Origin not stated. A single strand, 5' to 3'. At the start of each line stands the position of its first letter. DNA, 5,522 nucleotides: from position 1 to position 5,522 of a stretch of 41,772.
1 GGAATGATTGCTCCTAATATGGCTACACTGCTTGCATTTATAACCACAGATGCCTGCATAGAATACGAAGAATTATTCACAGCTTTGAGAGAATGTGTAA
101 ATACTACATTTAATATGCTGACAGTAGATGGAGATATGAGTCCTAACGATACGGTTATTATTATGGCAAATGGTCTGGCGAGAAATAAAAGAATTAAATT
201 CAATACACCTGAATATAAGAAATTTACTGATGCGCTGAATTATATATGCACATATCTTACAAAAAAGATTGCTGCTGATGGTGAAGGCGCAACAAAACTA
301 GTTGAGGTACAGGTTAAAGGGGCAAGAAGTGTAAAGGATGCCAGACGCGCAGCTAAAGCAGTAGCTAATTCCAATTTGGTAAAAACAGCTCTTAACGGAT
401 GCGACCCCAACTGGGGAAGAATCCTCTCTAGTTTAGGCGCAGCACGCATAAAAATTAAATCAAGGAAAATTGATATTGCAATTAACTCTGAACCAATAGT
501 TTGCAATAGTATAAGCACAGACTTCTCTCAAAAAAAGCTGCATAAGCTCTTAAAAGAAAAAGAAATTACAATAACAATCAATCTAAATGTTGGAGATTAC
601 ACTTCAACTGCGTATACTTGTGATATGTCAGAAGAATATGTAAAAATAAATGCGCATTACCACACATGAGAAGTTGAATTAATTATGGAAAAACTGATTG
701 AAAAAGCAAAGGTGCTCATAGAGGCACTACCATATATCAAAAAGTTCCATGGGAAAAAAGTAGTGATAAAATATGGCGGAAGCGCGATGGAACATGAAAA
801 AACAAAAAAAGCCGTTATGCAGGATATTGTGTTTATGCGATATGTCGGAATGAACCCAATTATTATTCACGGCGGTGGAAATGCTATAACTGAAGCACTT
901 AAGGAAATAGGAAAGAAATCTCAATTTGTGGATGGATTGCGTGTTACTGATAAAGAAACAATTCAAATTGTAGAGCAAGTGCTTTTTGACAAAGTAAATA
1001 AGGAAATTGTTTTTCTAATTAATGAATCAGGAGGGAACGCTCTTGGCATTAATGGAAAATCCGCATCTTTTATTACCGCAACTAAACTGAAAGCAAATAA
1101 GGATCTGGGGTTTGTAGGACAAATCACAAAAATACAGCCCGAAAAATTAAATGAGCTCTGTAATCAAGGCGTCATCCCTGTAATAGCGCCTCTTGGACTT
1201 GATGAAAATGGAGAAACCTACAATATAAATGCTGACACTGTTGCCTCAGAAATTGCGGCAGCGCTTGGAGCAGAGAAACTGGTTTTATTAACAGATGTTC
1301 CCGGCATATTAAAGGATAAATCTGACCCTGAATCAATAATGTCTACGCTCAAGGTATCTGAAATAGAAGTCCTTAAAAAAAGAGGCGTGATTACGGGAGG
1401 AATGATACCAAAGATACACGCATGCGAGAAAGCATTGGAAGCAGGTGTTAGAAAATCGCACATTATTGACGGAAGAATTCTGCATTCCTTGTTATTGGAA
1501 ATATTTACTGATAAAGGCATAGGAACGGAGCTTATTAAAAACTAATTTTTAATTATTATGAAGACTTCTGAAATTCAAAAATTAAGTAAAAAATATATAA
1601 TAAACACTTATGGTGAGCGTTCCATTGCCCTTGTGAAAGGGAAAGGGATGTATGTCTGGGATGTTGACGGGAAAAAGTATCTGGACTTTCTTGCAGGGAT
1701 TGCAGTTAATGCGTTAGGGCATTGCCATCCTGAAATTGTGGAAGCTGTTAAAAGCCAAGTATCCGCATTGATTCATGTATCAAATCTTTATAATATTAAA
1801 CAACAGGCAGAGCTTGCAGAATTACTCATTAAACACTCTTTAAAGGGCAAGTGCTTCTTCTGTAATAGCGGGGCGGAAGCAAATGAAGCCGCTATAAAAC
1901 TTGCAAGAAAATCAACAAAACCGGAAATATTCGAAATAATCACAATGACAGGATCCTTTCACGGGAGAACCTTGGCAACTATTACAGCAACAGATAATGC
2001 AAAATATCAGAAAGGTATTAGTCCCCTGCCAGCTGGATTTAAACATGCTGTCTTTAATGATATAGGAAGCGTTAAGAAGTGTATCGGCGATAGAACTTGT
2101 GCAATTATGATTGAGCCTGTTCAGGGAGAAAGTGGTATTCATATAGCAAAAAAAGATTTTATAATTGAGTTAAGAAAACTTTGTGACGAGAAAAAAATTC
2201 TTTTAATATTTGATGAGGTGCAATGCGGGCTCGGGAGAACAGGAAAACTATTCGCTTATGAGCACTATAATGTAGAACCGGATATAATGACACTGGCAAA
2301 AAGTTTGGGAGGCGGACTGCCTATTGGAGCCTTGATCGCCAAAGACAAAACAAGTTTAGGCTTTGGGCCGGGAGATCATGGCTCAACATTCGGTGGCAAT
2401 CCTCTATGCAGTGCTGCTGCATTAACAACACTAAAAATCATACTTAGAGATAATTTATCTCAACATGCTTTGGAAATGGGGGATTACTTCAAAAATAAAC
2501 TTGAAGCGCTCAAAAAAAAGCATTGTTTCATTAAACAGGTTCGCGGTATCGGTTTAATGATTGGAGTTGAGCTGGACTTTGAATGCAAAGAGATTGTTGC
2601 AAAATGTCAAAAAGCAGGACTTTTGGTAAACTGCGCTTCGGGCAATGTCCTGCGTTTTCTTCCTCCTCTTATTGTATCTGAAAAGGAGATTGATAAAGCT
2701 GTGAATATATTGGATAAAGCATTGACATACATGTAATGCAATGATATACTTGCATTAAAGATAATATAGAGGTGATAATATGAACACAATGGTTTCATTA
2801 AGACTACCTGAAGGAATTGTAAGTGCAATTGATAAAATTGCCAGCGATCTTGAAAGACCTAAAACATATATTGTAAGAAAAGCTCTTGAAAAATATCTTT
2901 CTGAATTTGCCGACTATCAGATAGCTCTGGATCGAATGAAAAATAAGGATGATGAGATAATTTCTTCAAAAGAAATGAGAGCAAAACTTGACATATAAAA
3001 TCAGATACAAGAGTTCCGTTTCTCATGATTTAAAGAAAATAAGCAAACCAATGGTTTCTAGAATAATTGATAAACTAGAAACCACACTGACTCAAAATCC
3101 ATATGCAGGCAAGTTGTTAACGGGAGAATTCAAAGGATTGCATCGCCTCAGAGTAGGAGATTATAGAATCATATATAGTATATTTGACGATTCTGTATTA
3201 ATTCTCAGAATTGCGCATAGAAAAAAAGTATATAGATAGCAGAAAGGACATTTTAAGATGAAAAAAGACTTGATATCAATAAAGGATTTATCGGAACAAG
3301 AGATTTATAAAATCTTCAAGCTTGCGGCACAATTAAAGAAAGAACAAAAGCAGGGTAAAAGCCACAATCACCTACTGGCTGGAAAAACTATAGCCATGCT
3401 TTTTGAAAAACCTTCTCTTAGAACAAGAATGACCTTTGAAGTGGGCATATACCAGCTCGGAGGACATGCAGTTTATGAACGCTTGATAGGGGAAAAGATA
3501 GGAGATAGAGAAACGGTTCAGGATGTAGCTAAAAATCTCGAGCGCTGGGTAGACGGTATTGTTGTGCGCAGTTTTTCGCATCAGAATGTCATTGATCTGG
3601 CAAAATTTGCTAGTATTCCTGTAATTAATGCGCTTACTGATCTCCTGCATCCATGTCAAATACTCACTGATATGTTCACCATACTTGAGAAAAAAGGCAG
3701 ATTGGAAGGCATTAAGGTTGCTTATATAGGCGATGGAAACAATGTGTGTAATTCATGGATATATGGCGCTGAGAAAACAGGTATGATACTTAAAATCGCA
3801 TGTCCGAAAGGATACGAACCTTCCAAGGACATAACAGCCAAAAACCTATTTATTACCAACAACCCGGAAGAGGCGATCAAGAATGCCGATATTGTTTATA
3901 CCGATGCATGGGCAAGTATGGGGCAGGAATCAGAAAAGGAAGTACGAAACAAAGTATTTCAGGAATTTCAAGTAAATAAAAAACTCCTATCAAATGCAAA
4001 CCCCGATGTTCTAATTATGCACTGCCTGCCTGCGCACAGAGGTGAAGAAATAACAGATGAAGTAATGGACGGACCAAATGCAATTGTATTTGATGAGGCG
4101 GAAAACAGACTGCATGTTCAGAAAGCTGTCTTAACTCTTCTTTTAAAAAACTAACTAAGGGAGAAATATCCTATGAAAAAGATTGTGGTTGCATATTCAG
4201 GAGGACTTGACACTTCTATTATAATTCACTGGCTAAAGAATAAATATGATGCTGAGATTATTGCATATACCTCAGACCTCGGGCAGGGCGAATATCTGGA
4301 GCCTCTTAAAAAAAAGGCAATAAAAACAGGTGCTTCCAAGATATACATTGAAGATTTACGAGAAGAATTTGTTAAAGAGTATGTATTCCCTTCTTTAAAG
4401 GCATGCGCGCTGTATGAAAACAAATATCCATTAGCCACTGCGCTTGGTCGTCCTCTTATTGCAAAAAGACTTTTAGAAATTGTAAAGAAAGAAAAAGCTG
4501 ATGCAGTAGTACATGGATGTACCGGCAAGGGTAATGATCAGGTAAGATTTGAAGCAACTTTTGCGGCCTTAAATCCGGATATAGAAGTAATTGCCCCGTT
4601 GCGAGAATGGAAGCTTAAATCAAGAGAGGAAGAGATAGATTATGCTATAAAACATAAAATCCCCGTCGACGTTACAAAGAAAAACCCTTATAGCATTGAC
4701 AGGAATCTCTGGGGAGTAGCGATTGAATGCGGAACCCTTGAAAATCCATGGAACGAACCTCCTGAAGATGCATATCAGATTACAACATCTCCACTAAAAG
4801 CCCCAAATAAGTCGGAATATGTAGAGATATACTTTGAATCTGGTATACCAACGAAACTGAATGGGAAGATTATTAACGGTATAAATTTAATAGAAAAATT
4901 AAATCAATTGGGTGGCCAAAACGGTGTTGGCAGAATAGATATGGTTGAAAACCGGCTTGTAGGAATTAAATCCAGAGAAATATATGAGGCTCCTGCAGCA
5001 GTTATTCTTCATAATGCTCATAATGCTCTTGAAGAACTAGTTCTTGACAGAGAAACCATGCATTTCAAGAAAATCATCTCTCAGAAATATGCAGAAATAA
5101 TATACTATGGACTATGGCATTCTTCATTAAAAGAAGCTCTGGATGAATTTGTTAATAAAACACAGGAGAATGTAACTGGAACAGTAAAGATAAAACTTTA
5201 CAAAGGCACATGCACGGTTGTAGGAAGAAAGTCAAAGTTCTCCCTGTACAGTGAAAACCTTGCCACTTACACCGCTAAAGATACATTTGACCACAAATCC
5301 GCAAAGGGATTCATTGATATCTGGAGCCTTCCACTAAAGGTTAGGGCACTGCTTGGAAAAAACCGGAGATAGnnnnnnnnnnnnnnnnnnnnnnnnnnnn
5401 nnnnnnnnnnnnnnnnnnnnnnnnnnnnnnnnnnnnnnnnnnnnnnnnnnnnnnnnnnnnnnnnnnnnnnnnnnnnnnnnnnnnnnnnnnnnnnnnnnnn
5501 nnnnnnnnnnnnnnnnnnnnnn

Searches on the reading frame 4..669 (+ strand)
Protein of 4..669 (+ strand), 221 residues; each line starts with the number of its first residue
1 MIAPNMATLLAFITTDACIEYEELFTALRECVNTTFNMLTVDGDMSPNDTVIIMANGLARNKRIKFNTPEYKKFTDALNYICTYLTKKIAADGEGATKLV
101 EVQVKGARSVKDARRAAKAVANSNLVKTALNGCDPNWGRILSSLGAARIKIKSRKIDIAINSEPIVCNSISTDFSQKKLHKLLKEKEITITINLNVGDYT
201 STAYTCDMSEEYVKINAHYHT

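Call 54: search_protein_families(library=pfam, proteins=[window:4-669:+], max_evalue=0.00001)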
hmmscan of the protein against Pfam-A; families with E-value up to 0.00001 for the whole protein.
window:4-669:+ (221 aa): 1 family
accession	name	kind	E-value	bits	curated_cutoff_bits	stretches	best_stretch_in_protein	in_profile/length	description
PF01960.23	ArgJ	-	1e-85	288.2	32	1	1-221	161-377/377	ArgJ family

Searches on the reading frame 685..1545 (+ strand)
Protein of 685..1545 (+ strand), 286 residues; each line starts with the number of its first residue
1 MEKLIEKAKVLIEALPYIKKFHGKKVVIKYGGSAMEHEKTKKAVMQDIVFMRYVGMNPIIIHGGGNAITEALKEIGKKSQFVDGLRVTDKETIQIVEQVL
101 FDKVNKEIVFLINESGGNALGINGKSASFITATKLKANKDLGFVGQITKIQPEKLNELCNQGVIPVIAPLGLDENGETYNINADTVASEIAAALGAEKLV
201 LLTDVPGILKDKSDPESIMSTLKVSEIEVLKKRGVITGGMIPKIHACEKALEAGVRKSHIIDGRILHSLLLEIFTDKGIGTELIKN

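Call 54: search_protein_families(library=pfam, proteins=[window:685-1545:+], max_evalue=0.00001)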
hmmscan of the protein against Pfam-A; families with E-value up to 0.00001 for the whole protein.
window:685-1545:+ (286 aa): 1 family
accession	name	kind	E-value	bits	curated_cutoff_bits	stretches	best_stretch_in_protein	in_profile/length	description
PF00696.33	AA_kinase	-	4.7e-50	170.9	24.9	1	24-262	1-234/234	Amino acid kinase family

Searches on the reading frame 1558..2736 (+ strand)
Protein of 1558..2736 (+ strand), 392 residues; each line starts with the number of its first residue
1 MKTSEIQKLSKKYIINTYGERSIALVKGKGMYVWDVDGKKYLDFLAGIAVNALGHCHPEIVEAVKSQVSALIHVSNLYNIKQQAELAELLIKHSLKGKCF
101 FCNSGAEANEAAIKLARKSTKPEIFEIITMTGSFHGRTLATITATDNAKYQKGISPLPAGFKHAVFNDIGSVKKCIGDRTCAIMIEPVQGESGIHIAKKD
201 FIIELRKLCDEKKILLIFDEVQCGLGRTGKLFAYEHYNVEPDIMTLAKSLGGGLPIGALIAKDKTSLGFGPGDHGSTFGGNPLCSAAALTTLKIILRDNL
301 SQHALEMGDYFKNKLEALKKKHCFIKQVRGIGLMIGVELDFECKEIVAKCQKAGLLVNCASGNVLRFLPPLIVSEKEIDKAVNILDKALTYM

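Call 54: search_protein_families(library=pfam, proteins=[window:1558-2736:+], max_evalue=0.00001)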
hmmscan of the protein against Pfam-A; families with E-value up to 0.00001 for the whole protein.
window:1558-2736:+ (392 aa): 1 family
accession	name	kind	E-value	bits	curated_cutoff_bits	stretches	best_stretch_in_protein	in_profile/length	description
PF00202.27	Aminotran_3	-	4.8e-124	414.5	30.5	1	22-389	10-403/403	Aminotransferase class-III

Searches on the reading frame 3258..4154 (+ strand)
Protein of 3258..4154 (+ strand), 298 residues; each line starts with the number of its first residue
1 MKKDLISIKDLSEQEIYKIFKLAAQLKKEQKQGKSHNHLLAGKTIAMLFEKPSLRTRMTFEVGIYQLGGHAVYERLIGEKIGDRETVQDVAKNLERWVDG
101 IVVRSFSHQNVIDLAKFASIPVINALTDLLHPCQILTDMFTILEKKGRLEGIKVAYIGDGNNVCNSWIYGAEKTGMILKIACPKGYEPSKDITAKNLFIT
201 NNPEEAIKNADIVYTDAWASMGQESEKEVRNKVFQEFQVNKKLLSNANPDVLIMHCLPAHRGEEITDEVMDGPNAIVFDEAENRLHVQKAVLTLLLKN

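Call 54: search_protein_families(library=pfam, proteins=[window:3258-4154:+], max_evalue=0.00001)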
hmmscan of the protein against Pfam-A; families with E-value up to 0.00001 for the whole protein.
window:3258-4154:+ (298 aa): 2 families
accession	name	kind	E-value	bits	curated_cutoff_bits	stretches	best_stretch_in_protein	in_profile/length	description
PF00185.30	OTCace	-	8.2e-58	195.3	29.4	1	150-294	1-156/157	Aspartate/ornithine carbamoyltransferase, Asp/Orn binding domain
PF02729.26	OTCace_N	-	7e-47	159.7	29.9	1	3-144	1-148/148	Aspartate/ornithine carbamoyltransferase, carbamoyl-P binding domain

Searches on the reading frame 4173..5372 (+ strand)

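Call 54: search_protein_families(library=pfam, proteins=[window:4173-5372:+], max_evalue=0.00001)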
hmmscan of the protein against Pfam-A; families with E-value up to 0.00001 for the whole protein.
window:4173-5372:+ (399 aa): 2 families
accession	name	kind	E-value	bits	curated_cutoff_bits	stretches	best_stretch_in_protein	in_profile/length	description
PF20979.2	Arginosuc_syn_C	-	1.5e-95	319.4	27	1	173-390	1-218/219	Arginosuccinate synthase C-terminal domain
PF00764.25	Arginosuc_synth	-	1.9e-66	223.5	27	1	3-164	1-162/162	Arginosuccinate synthase N-terminal HUP domain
